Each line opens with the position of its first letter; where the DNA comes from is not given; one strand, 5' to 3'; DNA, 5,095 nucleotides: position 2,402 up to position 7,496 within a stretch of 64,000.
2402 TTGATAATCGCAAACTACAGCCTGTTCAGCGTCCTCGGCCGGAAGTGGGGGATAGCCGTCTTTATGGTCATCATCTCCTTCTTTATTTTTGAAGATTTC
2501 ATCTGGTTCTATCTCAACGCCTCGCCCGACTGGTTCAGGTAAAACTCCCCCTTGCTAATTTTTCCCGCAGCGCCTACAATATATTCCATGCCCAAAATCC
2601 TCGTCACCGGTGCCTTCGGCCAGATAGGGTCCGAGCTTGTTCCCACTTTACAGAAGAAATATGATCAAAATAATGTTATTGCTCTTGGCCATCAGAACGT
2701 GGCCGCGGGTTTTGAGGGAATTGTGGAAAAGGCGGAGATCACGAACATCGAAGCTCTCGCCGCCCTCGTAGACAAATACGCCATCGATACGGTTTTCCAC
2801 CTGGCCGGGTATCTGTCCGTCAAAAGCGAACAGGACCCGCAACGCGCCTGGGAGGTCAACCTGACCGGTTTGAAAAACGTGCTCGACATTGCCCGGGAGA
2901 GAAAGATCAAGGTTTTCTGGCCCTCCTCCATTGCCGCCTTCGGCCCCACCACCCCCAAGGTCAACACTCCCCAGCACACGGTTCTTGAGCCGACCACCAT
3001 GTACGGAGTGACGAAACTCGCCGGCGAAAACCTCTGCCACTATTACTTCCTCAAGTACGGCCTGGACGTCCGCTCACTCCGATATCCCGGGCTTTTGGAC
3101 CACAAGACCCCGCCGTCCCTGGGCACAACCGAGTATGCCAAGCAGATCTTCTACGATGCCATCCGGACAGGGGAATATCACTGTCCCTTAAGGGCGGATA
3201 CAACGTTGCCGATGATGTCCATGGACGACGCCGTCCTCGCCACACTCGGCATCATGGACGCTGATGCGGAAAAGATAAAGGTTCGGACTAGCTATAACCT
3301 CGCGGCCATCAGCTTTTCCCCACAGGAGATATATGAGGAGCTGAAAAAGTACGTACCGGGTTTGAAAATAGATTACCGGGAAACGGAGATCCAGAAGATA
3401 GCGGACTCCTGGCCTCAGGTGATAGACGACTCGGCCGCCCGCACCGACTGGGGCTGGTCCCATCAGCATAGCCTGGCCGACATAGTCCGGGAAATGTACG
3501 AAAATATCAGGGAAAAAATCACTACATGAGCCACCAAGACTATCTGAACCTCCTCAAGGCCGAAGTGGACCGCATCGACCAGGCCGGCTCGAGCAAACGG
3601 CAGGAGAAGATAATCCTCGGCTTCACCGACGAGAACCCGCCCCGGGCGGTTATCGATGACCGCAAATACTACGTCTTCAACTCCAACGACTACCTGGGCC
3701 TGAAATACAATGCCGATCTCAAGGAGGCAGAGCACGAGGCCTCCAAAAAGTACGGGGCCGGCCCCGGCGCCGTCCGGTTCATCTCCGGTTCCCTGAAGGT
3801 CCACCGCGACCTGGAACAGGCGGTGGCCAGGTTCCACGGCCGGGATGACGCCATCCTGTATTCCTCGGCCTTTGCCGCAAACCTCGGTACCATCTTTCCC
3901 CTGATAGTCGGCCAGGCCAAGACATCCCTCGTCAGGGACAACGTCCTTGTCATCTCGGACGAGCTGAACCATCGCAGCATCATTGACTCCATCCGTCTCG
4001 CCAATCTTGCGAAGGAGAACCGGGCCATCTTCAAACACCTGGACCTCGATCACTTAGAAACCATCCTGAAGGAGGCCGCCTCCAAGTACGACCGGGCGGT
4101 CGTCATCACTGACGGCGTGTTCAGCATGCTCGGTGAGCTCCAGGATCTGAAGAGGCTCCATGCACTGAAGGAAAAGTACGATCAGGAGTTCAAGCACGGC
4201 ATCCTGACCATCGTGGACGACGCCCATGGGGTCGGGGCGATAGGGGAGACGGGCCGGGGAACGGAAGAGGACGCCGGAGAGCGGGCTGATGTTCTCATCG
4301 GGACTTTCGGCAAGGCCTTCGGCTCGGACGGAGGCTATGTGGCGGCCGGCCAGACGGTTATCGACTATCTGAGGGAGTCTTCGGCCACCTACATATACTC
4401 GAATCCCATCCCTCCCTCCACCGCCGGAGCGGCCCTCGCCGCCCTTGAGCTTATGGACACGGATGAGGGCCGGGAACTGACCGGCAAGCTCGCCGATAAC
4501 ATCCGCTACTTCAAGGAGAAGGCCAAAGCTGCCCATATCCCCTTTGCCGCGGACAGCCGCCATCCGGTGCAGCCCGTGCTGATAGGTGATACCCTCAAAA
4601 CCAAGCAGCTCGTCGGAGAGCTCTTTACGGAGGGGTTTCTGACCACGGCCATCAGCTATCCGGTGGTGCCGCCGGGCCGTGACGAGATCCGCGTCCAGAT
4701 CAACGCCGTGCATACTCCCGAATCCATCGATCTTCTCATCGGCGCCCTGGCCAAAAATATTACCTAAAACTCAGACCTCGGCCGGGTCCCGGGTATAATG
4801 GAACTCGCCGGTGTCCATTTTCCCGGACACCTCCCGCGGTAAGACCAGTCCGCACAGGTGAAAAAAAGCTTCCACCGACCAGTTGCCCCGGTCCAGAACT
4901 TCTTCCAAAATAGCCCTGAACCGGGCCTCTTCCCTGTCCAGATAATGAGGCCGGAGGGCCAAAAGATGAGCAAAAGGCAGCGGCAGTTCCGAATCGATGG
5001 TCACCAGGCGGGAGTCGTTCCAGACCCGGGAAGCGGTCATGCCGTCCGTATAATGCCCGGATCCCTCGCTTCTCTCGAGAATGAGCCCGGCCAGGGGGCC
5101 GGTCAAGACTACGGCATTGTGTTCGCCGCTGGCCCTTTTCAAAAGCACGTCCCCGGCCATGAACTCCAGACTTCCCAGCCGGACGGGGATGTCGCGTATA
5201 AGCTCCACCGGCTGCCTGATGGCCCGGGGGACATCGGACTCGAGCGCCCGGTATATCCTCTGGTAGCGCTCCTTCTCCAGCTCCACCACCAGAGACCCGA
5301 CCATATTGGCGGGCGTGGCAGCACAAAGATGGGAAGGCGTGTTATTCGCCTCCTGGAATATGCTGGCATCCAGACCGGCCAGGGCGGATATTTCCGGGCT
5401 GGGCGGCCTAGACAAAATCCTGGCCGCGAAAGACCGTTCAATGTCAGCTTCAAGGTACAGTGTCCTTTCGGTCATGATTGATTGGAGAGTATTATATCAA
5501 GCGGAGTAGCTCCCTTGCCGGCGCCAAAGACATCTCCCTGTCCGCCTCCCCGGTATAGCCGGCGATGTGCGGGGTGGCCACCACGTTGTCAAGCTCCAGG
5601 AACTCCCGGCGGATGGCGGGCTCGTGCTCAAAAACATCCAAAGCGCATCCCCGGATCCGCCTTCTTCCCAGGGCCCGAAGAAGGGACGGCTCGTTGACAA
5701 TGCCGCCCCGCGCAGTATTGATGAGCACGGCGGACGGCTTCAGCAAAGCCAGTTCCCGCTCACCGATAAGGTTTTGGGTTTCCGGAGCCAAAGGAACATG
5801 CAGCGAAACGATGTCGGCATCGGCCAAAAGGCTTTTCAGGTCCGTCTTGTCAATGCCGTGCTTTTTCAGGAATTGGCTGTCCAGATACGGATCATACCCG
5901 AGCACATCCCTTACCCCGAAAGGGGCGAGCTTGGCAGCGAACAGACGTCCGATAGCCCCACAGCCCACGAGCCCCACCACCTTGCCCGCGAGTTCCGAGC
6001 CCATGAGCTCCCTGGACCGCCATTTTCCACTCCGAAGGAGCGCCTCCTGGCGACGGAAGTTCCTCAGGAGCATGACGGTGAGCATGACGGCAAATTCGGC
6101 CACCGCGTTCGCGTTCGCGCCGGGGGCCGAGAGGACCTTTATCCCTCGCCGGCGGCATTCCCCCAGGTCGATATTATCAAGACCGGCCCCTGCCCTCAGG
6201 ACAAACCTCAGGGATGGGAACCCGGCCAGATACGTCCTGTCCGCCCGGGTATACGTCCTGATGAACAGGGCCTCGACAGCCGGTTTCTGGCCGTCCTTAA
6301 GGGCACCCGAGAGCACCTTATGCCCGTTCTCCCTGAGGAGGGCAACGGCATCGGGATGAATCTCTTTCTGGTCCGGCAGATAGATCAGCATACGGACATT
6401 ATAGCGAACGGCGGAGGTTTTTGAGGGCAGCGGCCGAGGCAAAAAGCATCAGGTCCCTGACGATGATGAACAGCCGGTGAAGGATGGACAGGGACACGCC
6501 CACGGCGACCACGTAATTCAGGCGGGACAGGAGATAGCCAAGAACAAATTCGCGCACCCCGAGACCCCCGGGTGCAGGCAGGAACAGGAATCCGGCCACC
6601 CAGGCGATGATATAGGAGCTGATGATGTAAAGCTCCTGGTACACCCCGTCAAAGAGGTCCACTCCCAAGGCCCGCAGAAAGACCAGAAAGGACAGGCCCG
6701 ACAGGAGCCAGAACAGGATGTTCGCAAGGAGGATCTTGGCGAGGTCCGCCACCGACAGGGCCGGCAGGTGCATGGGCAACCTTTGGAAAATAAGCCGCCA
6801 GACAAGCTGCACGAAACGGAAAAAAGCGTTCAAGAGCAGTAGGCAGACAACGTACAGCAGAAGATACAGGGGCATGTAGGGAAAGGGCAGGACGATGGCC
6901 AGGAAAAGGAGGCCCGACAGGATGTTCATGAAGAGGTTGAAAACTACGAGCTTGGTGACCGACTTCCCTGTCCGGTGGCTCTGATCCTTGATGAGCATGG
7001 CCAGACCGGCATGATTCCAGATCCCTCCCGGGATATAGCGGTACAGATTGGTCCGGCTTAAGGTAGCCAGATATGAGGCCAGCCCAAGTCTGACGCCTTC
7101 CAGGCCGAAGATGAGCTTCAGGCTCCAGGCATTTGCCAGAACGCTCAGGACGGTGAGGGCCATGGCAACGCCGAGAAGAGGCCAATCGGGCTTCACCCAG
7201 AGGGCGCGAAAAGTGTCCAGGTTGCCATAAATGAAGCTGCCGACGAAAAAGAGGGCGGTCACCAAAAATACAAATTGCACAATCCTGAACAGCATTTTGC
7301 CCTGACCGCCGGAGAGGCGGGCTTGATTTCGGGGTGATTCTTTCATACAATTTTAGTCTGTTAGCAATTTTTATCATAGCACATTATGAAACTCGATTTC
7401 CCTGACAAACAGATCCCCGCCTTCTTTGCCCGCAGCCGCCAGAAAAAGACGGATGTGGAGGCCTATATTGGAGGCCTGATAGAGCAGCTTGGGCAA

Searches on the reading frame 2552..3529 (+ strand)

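Call 102: search_protein_families(library=pfam, proteins=[window:2552-3529:+], max_evalue=0.000001)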
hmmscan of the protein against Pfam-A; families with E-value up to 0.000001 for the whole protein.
window:2552-3529:+ (325 aa): 6 families
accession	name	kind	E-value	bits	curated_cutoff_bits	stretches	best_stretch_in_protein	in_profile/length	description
PF01370.27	Epimerase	-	2.2e-29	103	20.9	1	16-179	1-170/240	NAD dependent epimerase/dehydratase family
PF16363.11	GDP_Man_Dehyd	-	1.7e-22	80.7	27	1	17-177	1-179/332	GDP-mannose 4,6 dehydratase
PF04321.23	RmlD_sub_bind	-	3.4e-18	66.1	27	1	15-163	2-137/287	RmlD substrate binding domain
PF02719.21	Polysacc_synt_2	-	4.7e-10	39.6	20.2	1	16-162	1-149/293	Polysaccharide biosynthesis protein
PF01073.25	3Beta_HSD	-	4.9e-08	32.8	22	1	17-159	1-154/280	3-beta hydroxysteroid dehydrogenase/isomerase family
PF07993.18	NAD_binding_4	-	4.4e-07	29.8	20.1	0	78-225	89-252/258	Male sterility protein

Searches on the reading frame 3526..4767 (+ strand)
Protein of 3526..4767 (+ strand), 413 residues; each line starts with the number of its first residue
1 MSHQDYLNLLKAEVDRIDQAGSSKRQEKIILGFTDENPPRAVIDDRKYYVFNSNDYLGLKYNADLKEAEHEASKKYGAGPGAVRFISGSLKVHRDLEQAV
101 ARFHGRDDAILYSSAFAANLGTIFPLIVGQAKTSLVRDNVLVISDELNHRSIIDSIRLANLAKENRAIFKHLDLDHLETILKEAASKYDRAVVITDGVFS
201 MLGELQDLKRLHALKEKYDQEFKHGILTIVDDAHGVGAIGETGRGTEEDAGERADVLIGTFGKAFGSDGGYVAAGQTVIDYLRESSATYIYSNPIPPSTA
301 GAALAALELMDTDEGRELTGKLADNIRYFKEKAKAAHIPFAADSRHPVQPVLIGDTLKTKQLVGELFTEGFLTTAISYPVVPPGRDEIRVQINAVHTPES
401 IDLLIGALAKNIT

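Call 26: search_protein_families(library=pfam, proteins=[window:3526-4767:+], max_evalue=0.00001)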
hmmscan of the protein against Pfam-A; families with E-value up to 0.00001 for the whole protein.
window:3526-4767:+ (413 aa): 1 family
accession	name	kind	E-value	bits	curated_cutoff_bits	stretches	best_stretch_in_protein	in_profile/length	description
PF00155.27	Aminotran_1_2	-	1.9e-41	142.9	19.7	1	50-408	5-361/361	Aminotransferase class I and II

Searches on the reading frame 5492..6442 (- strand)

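Call 102: search_protein_families(library=pfam, proteins=[window:5492-6442:-], max_evalue=0.000001)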
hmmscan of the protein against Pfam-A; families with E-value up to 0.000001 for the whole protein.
window:5492-6442:- (316 aa): 2 families
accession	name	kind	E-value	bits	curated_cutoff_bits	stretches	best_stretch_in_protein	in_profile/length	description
PF02826.25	2-Hacid_dh_C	-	2.9e-56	190.1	25.1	1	120-294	2-178/178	D-isomer specific 2-hydroxyacid dehydrogenase, NAD binding domain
PF00389.36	2-Hacid_dh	-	1.6e-19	70.3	24.6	1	54-312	38-120/134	D-isomer specific 2-hydroxyacid dehydrogenase, catalytic domain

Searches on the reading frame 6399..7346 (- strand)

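Call 102: search_protein_families(library=pfam, proteins=[window:6399-7346:-], max_evalue=0.000001)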
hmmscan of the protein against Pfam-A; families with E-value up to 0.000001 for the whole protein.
window:6399-7346:- (315 aa): 1 family
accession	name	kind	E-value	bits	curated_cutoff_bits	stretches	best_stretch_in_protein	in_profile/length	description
PF03706.18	LPG_synthase_TM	-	9.4e-09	35.6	33.4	1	25-294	5-294/302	Lysylphosphatidylglycerol synthase TM region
